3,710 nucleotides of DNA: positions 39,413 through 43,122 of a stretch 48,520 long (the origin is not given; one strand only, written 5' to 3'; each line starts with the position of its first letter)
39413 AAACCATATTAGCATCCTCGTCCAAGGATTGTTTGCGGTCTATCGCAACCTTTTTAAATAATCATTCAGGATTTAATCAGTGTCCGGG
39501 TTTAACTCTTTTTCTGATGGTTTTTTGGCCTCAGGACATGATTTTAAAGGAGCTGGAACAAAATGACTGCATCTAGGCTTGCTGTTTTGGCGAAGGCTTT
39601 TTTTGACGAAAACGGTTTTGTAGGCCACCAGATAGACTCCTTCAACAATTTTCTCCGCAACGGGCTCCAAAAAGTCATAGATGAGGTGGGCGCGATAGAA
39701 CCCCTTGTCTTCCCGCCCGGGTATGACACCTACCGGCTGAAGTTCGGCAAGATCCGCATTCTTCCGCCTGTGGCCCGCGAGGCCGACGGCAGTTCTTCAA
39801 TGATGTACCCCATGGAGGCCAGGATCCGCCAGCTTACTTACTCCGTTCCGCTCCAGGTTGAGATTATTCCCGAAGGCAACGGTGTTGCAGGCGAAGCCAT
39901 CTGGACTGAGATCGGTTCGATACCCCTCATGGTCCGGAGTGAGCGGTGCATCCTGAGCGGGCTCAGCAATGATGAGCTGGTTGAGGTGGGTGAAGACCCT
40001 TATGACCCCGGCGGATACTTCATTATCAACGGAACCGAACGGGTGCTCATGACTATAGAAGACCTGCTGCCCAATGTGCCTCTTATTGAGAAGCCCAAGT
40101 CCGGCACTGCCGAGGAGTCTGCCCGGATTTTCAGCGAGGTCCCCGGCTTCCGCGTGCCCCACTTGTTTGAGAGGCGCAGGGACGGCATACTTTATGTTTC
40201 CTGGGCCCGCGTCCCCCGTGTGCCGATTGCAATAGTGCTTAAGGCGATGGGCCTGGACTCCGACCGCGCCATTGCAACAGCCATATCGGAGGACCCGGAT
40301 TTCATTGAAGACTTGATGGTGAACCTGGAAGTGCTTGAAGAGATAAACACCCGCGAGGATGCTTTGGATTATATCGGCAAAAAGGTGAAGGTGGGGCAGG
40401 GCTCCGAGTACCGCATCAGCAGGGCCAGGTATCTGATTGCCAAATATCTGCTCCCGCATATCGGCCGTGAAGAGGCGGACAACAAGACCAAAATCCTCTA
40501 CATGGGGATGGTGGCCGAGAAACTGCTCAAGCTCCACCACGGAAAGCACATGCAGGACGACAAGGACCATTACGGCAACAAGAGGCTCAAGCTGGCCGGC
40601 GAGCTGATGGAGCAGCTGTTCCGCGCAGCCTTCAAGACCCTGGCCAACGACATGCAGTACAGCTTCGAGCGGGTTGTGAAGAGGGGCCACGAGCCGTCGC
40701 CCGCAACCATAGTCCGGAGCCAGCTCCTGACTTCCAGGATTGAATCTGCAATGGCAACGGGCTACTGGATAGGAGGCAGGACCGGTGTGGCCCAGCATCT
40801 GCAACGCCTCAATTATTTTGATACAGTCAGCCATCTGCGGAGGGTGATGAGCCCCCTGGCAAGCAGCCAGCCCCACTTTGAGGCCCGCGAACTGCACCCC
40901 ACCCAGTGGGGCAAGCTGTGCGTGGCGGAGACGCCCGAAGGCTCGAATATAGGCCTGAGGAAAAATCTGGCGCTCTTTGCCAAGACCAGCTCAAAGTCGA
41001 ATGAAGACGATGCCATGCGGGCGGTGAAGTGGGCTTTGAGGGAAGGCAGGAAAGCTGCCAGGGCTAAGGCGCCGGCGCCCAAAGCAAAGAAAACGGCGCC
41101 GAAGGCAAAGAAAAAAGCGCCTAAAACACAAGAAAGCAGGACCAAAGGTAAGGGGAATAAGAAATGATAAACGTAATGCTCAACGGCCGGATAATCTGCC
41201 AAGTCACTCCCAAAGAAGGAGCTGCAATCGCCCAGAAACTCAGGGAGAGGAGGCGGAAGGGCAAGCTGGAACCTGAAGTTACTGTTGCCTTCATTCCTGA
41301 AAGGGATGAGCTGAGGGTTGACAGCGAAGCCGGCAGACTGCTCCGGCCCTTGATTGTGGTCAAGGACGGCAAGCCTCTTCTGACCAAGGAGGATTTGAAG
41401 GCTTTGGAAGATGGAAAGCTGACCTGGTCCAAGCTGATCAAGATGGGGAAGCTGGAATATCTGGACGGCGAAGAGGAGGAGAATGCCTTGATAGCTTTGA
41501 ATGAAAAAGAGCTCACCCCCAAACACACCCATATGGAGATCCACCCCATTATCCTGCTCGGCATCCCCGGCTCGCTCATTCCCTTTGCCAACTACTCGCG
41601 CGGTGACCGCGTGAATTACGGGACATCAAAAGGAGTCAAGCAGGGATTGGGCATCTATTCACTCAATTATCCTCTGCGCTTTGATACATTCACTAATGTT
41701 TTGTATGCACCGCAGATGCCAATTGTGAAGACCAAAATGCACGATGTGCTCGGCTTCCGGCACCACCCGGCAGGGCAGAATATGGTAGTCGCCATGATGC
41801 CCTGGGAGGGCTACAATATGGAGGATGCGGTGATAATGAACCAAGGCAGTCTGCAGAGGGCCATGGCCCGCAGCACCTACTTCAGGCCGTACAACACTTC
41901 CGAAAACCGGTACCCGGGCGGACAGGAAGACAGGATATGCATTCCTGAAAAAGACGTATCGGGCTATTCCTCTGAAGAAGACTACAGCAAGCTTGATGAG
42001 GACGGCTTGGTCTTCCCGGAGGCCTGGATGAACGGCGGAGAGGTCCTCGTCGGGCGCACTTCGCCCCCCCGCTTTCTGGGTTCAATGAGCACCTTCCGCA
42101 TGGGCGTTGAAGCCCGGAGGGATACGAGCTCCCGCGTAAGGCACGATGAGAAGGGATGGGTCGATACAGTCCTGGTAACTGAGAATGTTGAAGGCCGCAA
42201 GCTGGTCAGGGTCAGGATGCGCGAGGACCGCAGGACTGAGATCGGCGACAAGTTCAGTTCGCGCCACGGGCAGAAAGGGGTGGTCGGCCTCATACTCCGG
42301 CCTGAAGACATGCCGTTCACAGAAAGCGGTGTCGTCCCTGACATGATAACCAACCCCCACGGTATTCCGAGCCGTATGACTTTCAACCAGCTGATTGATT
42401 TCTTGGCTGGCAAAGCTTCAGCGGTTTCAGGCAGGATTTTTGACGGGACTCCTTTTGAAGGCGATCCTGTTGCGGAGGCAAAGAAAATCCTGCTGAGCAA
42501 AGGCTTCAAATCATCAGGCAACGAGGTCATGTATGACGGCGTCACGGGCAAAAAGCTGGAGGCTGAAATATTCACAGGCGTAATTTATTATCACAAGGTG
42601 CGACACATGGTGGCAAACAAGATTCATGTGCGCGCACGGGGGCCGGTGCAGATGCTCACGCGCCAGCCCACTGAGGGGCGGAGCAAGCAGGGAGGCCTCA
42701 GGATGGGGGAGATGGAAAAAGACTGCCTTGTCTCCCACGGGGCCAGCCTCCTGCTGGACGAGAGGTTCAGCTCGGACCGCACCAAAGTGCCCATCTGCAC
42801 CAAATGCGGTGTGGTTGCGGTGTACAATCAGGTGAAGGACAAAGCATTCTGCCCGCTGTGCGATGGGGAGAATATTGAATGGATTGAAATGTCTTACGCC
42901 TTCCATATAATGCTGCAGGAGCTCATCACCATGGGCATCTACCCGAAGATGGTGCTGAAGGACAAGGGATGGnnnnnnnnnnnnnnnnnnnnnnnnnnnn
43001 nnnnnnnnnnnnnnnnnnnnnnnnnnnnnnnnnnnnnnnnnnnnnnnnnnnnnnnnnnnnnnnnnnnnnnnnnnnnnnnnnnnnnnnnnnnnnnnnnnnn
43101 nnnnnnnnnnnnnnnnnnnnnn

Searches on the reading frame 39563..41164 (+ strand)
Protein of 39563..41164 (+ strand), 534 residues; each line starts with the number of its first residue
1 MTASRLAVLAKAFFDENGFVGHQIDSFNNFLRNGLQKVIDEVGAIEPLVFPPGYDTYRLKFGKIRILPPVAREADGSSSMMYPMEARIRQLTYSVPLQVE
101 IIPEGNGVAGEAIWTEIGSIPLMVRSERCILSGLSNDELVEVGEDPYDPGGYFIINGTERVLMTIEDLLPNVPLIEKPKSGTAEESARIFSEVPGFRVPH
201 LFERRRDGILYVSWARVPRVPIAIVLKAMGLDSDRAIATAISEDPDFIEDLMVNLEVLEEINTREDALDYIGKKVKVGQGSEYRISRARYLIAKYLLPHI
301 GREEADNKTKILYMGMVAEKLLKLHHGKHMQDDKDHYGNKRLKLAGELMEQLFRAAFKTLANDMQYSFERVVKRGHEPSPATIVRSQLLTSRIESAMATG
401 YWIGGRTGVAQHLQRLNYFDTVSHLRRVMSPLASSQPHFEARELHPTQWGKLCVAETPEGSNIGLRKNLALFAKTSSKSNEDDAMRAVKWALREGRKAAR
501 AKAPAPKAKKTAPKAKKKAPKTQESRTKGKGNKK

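Call 86: search_protein_families(library=pfam, proteins=[window:39563-41164:+], max_evalue=0.00001)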
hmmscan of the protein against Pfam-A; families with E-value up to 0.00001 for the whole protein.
window:39563-41164:+ (534 aa): 3 families
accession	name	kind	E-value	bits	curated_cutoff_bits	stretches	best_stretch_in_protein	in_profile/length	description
PF04563.20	RNA_pol_Rpb2_1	-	2.6e-52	177.8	28.2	1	19-390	2-202/203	RNA polymerase beta subunit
PF04561.19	RNA_pol_Rpb2_2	-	8.7e-33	114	21.7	1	204-343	35-190/190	RNA polymerase Rpb2, domain 2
PF04565.21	RNA_pol_Rpb2_3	-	2.1e-22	79.5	21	1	411-474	1-67/68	RNA polymerase Rpb2, domain 3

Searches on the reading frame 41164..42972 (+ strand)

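Call 86: search_protein_families(library=pfam, proteins=[window:41164-42972:+], max_evalue=0.00001)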
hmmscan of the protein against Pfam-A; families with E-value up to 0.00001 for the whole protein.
window:41164-42972:+ (603 aa): 4 families
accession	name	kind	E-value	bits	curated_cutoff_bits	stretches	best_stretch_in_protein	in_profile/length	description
PF00562.33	RNA_pol_Rpb2_6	-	7.8e-127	423.9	23.4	1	137-508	3-373/373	RNA polymerase Rpb2, domain 6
PF04560.25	RNA_pol_Rpb2_7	-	8.4e-22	77.8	32.1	1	510-598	1-86/87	RNA polymerase Rpb2, domain 7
PF04566.18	RNA_pol_Rpb2_4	-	8.9e-14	51.8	28.7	1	4-67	1-62/62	RNA polymerase Rpb2, domain 4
PF04567.22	RNA_pol_Rpb2_5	-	8.4e-07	30.2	21.1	0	88-128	1-66/66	RNA polymerase Rpb2, domain 5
